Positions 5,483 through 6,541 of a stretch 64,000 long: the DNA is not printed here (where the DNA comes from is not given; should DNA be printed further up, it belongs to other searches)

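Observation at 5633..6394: Uncharacterised 253-aa ORF overlapping the end of queG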

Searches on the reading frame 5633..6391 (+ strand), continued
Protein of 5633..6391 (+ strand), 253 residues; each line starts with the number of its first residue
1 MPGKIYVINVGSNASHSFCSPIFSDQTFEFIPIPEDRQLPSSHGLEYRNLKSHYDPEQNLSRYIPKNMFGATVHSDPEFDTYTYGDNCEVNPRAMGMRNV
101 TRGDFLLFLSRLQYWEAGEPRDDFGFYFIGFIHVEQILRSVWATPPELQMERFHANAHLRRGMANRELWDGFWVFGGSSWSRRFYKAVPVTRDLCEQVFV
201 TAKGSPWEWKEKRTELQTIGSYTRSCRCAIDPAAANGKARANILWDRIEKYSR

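Call 49: search_protein_families(library=pfam, proteins=[L067:616-1683:-, L067:1698-2711:-, L067:3011-3418:+, L067:3418-4629:+, L067:5416-5853:+, L067:5900-6844:+, L046:4076-5188:-, L046:5257-5991:+, L046:7019-7774:-, L046:7085-7837:+], max_evalue=0.001)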
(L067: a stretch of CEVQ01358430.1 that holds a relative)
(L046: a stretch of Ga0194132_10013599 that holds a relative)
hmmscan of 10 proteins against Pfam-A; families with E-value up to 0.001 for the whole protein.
L067:616-1683:- (355 aa): 2 families
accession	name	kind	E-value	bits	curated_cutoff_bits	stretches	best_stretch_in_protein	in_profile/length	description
PF01032.23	FecCD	-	1.8e-91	306.9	26.5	1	28-349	2-311/311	FecCD transport family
PF00950.22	ABC-3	-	6.2e-08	32.9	20.1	1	134-316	47-228/258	ABC 3 transport family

L067:1698-2711:- (337 aa): 1 family
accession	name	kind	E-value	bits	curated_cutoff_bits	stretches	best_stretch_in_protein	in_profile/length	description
PF01497.23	Peripla_BP_2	-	5.3e-34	118.1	27.5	1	86-311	1-234/235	Periplasmic binding protein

L067:3011-3418:+ (136 aa): 1 family
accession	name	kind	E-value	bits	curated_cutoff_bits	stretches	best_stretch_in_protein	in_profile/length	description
PF09969.14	DUF2203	-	5e-31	108.4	24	1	10-136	2-122/122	Uncharacterized conserved protein (DUF2203)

L067:3418-4629:+ (404 aa): 9 families
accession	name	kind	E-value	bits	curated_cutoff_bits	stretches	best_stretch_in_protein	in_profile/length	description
PF13484.11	Fer4_16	-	7.2e-20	72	30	1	206-269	1-66/66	4Fe-4S double cluster binding domain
PF08331.15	QueG_DUF1730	-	3.3e-19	69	25.1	1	81-153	3-76/77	Epoxyqueuosine reductase QueG, DUF1730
PF13646.12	HEAT_2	-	6.7e-11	42.8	27.7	1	320-391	16-87/88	HEAT repeats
PF03130.22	HEAT_PBS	-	2.6e-07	30.9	20.9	0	352-375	2-25/27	PBS lyase HEAT-like repeat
PF13183.11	Fer4_8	-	5.5e-05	24.1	27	0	202-220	49-67/68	4Fe-4S dicluster domain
PF13187.11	Fer4_9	-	6.4e-05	23.3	27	0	206-221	36-51/52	4Fe-4S dicluster domain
PF00037.32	Fer4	-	0.00023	21.3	21.1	0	206-223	7-24/24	4Fe-4S binding domain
PF13237.11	Fer4_10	-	0.00025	21.3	25.5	0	204-219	6-21/53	4Fe-4S dicluster domain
PF12838.12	Fer4_7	-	0.00046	21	27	0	206-269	1-51/52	4Fe-4S dicluster domain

L067:5416-5853:+ (146 aa): 1 family
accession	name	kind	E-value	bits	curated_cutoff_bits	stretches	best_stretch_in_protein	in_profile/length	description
PF10604.15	Polyketide_cyc2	-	1.4e-06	29.1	27.4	1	1-143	1-142/142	Polyketide cyclase / dehydrase and lipid transport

L067:5900-6844:+ (315 aa): 1 family
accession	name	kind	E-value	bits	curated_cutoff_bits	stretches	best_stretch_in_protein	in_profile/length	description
PF04199.19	Cyclase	-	1.1e-18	68.2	23.1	1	82-246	17-141/142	Putative cyclase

L046:4076-5188:- (370 aa): 0 families

L046:5257-5991:+ (245 aa): 1 family
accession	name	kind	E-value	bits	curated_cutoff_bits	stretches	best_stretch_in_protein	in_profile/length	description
PF03737.21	RraA-like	-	4.7e-24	85.8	24.5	1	57-196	20-150/152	Aldolase/RraA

L046:7019-7774:- (251 aa): 0 families

L046:7085-7837:+ (251 aa): 13 families
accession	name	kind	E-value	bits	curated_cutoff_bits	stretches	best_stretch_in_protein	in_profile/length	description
PF08241.18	Methyltransf_11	-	3.4e-25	89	21.2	1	53-147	1-95/95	Methyltransferase domain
PF13649.12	Methyltransf_25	-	3.6e-25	88.9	27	1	52-143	1-97/97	Methyltransferase domain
PF13489.12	Methyltransf_23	-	6.2e-19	68.8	27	1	45-149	18-118/164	Methyltransferase domain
PF08242.18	Methyltransf_12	-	1.2e-17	64.9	30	1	53-145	1-98/98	Methyltransferase domain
PF13847.12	Methyltransf_31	-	1.3e-16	61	27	1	48-150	3-112/145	Methyltransferase domain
PF01209.24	Ubie_methyltran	-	2.5e-09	37.3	20.1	1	46-146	45-150/233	ubiE/COQ5 methyltransferase family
PF05175.20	MTS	-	1.7e-08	34.7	23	1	43-146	26-137/170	Methyltransferase small domain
PF01728.25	FtsJ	-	1.1e-07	32.4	24.1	1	43-121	18-100/181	FtsJ-like methyltransferase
PF02353.26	CMAS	-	2.5e-07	30.8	27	1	48-148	62-165/273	Mycolic acid cyclopropane synthetase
PF06325.19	PrmA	-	2.2e-06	27.8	22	1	49-148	162-259/296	Ribosomal protein L11 methyltransferase (PrmA)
PF07021.18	MetW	-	8e-06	26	21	1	48-122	13-85/193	Methionine biosynthesis protein MetW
PF05724.17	TPMT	-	5.1e-05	23.5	26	1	44-127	33-122/218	Thiopurine S-methyltransferase (TPMT)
PF08003.17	Methyltransf_9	-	0.00029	20.4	23.8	1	44-89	111-156/315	Protein of unknown function (DUF1698)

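Call 50: search_protein_representatives(alignment_id=A1)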
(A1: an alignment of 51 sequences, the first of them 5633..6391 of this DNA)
Query: 51 sequences, 257 profile positions. Proteins with E-value up to 0.001 (for the whole library): 1053; up to 1e-10: 628; up to 1e-30: 148. The best 150 are listed.
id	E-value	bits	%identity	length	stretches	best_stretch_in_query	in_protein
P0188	1.3e-112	391.6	-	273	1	3-251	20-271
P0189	7.9e-110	382.4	-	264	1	3-253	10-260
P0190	3.4e-108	377.0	-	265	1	1-252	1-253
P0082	2.3e-107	374.3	-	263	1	1-254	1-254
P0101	2.6e-106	370.9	-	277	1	3-253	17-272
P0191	7.3e-102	356.3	-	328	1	3-254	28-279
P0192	9.6e-101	352.6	-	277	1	1-253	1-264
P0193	2.1e-92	325.3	-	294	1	3-253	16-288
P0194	4.7e-92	324.1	-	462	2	2-254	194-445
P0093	1.9e-91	322.2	-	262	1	1-202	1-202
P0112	5.8e-91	320.6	-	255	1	1-233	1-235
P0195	3.3e-89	314.8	-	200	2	2-105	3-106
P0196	5.4e-88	310.8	-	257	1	7-253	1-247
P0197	4.0e-83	294.9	-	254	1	3-254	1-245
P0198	6.1e-83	294.3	-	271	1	3-241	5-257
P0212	5.6e-69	248.5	-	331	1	2-252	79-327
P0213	6.3e-69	248.4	-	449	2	2-251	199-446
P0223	3.1e-63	229.7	-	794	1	2-254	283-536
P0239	1.4e-56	207.9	-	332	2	44-233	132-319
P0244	3.6e-55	203.3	-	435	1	3-232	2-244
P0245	3.5e-54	200.0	-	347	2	88-234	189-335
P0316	1.5e-35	139.0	-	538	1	2-203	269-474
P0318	5.3e-35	137.2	-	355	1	3-135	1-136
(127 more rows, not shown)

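Call 51: search_protein_families(library=pfam, proteins=[P0194, P0213, P0223, P0316, P0244, P0318, P0239, P0245, P0212, P0191], max_evalue=0.001)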
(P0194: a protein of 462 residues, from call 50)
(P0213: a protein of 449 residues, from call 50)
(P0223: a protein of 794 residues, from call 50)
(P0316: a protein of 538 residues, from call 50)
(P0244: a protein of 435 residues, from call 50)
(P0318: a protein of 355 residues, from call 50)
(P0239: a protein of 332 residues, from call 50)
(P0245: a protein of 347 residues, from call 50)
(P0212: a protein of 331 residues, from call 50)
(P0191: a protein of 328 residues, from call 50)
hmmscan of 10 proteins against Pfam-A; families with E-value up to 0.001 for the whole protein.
P0194 (462 aa): 1 family
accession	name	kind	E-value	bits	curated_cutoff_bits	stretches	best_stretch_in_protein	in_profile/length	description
PF18754.6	Nmad3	-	2.9e-15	57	27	1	196-365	1-174/247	Nucleotide modification associated domain 3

P0213 (449 aa): 1 family
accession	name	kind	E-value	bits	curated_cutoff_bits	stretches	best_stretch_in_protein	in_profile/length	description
PF18754.6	Nmad3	-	5.2e-20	72.6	27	1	201-354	1-162/247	Nucleotide modification associated domain 3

P0223 (794 aa): 1 family
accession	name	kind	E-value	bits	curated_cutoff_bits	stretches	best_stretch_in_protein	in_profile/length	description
PF18754.6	Nmad3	-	1.1e-17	65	27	1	288-445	4-167/247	Nucleotide modification associated domain 3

P0316 (538 aa): 1 family
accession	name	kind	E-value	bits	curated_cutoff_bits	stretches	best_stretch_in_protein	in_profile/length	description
PF18754.6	Nmad3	-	1e-11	45.4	27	1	275-464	5-195/247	Nucleotide modification associated domain 3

P0244 (435 aa): 2 families
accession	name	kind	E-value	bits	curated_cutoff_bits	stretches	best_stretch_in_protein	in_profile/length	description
PF18753.6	Nmad2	-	1.2e-36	126.6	26.1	1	260-431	2-195/200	Nucleotide modification associated domain 2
PF18754.6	Nmad3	-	4.5e-18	66.2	27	1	12-229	11-236/247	Nucleotide modification associated domain 3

P0318 (355 aa): 1 family
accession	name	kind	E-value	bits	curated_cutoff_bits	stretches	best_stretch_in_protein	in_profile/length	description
PF18754.6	Nmad3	-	1.8e-12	47.9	27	1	13-121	9-123/247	Nucleotide modification associated domain 3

P0239 (332 aa): 1 family
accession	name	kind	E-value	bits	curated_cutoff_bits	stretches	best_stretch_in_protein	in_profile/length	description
PF18754.6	Nmad3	-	1e-11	45.4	27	1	156-246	66-164/247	Nucleotide modification associated domain 3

P0245 (347 aa): 1 family
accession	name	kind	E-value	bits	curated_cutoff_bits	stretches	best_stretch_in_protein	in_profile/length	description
PF18754.6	Nmad3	-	7.3e-11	42.6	27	1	4-85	1-88/247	Nucleotide modification associated domain 3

P0212 (331 aa): 1 family
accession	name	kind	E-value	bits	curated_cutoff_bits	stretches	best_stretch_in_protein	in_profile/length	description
PF18754.6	Nmad3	-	6.8e-20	72.2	27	1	81-237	1-165/247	Nucleotide modification associated domain 3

P0191 (328 aa): 1 family
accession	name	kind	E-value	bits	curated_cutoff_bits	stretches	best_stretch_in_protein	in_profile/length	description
PF18754.6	Nmad3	-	3.2e-18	66.7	27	1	29-187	1-168/247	Nucleotide modification associated domain 3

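Call 52: find_encoding_contigs(protein=P0244, flank=8000, max_places=4)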
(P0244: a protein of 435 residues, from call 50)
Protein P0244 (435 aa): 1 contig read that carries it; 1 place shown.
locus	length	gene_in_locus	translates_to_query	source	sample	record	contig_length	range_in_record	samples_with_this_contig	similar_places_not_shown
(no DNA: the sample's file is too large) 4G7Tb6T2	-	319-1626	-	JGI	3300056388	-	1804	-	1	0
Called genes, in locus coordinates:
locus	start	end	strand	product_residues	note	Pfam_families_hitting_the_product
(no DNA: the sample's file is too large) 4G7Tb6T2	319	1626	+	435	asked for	PF18754:Nmad3, PF18753:Nmad2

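Call 58: search_dna_similar(query=window:5633-6391:+, collection=phages, mode=protein, max_evalue=0.01, max_rows=20)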
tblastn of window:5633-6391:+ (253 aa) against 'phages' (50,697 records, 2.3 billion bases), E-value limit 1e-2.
No match.

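Call 59: search_dna_similar(query=window:5633-6391:+, collection=plasmids, mode=protein, max_evalue=0.01, max_rows=20)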
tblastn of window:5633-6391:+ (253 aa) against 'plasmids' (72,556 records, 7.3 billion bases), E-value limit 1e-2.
Records with a match: 4; places in all: 4; records where one place covers at least 80% of the query: 3.
Best place of each record, by identity: <60% 4.
By first word of the organism name: Cupriavidus 3; Halorientalis 1.
By predicted mobility (MOB-suite, as given by PLSDB): conjugative 3; non-mobilizable 1.
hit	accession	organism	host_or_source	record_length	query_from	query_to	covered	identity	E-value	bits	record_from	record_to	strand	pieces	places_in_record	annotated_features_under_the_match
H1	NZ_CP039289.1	Cupriavidus necator H16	single cell,sludge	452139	4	214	83%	27.8%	2e-8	62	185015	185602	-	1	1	hypothetical protein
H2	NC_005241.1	Cupriavidus necator H16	-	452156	4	214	83%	27.8%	2e-8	62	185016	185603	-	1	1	hypothetical protein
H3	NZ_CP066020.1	Cupriavidus necator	-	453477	4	214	83%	27.8%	2e-8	62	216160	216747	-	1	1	hypothetical protein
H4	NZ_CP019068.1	Halorientalis sp. IM1011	cell culture,saltern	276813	4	191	74%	30.7%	2e-13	77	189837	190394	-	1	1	hypothetical protein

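Call 60: get_annotated_region(hit=H2, flank=8000)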
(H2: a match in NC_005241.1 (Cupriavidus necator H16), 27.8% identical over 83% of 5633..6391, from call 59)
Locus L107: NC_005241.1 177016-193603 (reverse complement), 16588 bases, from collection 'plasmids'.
description: Cupriavidus necator H16 megaplasmid pHG1, complete sequence
organism: Cupriavidus necator H16 (NCBI taxid 381666)
taxonomy: Bacteria; Pseudomonadota; Betaproteobacteria; Burkholderiales; Burkholderiaceae; Cupriavidus; Cupriavidus necator; Cupriavidus necator H16
host: -; source: -; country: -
typing (MOB-suite, as given by PLSDB): conjugative; replicon rep_cluster_120; relaxase MOBH,MOBP; mating-pair formation MPF_T
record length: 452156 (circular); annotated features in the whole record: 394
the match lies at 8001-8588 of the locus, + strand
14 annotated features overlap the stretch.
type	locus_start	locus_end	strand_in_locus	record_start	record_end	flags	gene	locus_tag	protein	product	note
CDS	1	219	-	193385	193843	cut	-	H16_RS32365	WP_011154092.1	hypothetical protein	-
CDS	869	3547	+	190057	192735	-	-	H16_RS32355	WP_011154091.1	DEAD/DEAH box helicase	-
CDS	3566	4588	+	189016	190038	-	-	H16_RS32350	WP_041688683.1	hypothetical protein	-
CDS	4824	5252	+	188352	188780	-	-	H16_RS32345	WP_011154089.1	hypothetical protein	-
CDS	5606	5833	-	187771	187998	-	-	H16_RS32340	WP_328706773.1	hypothetical protein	-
CDS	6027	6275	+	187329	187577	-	-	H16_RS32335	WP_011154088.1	hypothetical protein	-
CDS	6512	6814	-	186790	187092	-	-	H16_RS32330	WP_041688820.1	type II toxin-antitoxin system RelE/ParE family toxin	GO:0030541 - plasmid partitioning [Evidence IEA]; GO:0051290 - protein heterotetramerization [Evidence IEA]; GO:0009432 ...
CDS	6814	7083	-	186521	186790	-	-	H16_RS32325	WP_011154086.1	type II toxin-antitoxin system ParD family antitoxin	GO:0051983 - regulation of chromosome segregation [Evidence IEA]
CDS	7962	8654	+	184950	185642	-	-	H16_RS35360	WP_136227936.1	hypothetical protein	-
CDS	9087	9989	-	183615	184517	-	-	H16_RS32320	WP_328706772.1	restriction endonuclease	GO:0009307 - DNA restriction-modification system [Evidence IEA]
CDS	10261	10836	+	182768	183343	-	-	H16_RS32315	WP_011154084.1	cold shock and DUF1294 domain-containing protein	-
CDS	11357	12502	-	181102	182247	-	-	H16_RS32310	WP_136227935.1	hypothetical protein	-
CDS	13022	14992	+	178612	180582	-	-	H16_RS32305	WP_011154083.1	AAA family ATPase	-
CDS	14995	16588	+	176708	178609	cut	-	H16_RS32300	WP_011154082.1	ATP-dependent helicase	-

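Call 61: get_annotated_region(hit=H4, flank=8000)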
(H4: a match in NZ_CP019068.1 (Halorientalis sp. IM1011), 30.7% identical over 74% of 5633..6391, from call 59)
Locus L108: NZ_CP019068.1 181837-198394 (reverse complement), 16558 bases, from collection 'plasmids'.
description: Halorientalis sp. IM1011 plasmid pHOS300, complete sequence
organism: Halorientalis sp. IM1011 (NCBI taxid 1932360)
taxonomy: Archaea; Euryarchaeota; Halobacteria; Halobacteriales; Haloarculaceae; Halorientalis; Halorientalis sp. IM1011
host: -; source: cell culture,saltern; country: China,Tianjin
typing (MOB-suite, as given by PLSDB): non-mobilizable; mating-pair formation MPF_T
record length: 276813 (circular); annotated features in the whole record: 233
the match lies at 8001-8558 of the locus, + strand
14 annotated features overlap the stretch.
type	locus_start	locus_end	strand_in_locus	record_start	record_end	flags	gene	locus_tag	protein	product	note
CDS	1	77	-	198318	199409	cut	-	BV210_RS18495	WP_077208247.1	nitrilase-related carbon-nitrogen hydrolase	GO:0006807 - nitrogen compound metabolic process [Evidence IEA]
CDS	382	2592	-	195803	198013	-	-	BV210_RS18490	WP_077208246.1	AAA domain-containing protein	-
CDS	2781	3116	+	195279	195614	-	-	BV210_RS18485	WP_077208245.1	hypothetical protein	-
CDS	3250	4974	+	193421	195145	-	-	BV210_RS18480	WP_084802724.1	hypothetical protein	-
CDS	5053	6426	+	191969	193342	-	-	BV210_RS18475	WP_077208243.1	hypothetical protein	-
CDS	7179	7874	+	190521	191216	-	-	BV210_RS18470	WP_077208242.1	ATP-binding protein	-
CDS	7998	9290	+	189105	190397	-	-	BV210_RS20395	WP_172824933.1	hypothetical protein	-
CDS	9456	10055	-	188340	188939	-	-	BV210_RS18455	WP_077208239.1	7-cyano-7-deazaguanine synthase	-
CDS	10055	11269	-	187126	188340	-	-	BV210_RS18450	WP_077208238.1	PfkB family carbohydrate kinase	-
CDS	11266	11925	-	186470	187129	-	-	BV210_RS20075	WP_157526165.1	hypothetical protein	-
CDS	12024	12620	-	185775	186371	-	-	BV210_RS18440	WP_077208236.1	hypothetical protein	-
CDS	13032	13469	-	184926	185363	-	-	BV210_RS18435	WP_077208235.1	hypothetical protein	-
CDS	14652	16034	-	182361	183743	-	-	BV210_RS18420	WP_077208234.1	ATP-binding protein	-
CDS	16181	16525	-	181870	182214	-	-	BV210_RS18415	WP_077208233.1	CHY zinc finger protein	-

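Call 62: search_protein_families(library=pfam, proteins=[L108:7998-9287:+, L108:9456-10052:-, L108:10055-11266:-, L108:11266-11922:-, L108:12024-12617:-, L108:13032-13466:-, L108:7179-7871:+, L108:5053-6423:+, L108:3250-4971:+, L107:7962-8651:+], max_evalue=0.001)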
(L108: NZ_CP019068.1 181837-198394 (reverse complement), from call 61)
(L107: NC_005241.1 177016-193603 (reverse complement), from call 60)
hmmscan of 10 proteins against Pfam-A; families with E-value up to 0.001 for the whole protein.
L108:7998-9287:+ (430 aa): 1 family
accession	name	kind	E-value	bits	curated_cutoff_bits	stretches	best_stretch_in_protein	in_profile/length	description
PF18754.6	Nmad3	-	1.9e-35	123.1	27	1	2-224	1-244/247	Nucleotide modification associated domain 3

L108:9456-10052:- (198 aa): 1 family
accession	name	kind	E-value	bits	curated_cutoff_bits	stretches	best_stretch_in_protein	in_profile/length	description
PF06508.19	QueC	-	9.1e-24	84.6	22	1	3-192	2-208/210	Queuosine biosynthesis protein QueC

L108:10055-11266:- (403 aa): 3 families
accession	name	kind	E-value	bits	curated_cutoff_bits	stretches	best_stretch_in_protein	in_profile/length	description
PF05014.21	Nuc_deoxyrib_tr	-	9.3e-16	58.5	28.8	1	279-375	1-102/117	Nucleoside 2-deoxyribosyltransferase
PF00294.29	PfkB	-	4.5e-08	33.2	25.8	1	146-248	187-292/302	pfkB family carbohydrate kinase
PF15891.11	Nuc_deoxyri_tr2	-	0.00016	22.4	30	0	278-369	3-101/105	Nucleoside 2-deoxyribosyltransferase like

L108:11266-11922:- (218 aa): 0 families

L108:12024-12617:- (197 aa): 0 families

L108:13032-13466:- (144 aa): 0 families

L108:7179-7871:+ (231 aa): 10 families
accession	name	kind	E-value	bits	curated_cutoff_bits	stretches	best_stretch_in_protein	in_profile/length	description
PF00004.35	AAA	-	7.6e-39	133.6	21.2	1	34-161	1-130/131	ATPase family associated with various cellular activities (AAA)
PF17862.7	AAA_lid_3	-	2e-09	37.3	27.2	1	188-228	4-44/45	AAA+ lid domain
PF07728.20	AAA_5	-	2.9e-07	31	22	1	34-101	2-77/139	AAA domain (dynein-related subfamily)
PF05496.18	RuvB_N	-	7.6e-06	26.2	27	1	31-102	33-96/159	Holliday junction DNA helicase RuvB P-loop domain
PF13173.12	AAA_14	-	2.7e-05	24.6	27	1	34-152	5-113/129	AAA domain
PF13191.12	AAA_16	-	3.5e-05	24.8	32.6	0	21-135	14-138/167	AAA ATPase domain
PF13401.12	AAA_22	-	3.9e-05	24.4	27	1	10-122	23-105/130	AAA domain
PF06068.19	TIP49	-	0.00016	21.4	23.8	1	33-83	52-103/347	TIP49 P-loop domain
PF00910.28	RNA_helicase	-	0.00055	20.8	21.5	1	34-105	1-64/105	RNA helicase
PF13671.12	AAA_33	-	0.00083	20.1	27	0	34-141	2-81/143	AAA domain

L108:5053-6423:+ (457 aa): 0 families

L108:3250-4971:+ (574 aa): 0 families

L107:7962-8651:+ (230 aa): 1 family
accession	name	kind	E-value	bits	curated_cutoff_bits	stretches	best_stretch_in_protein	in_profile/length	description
PF18754.6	Nmad3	-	1.7e-23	84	27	1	14-187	1-194/247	Nucleotide modification associated domain 3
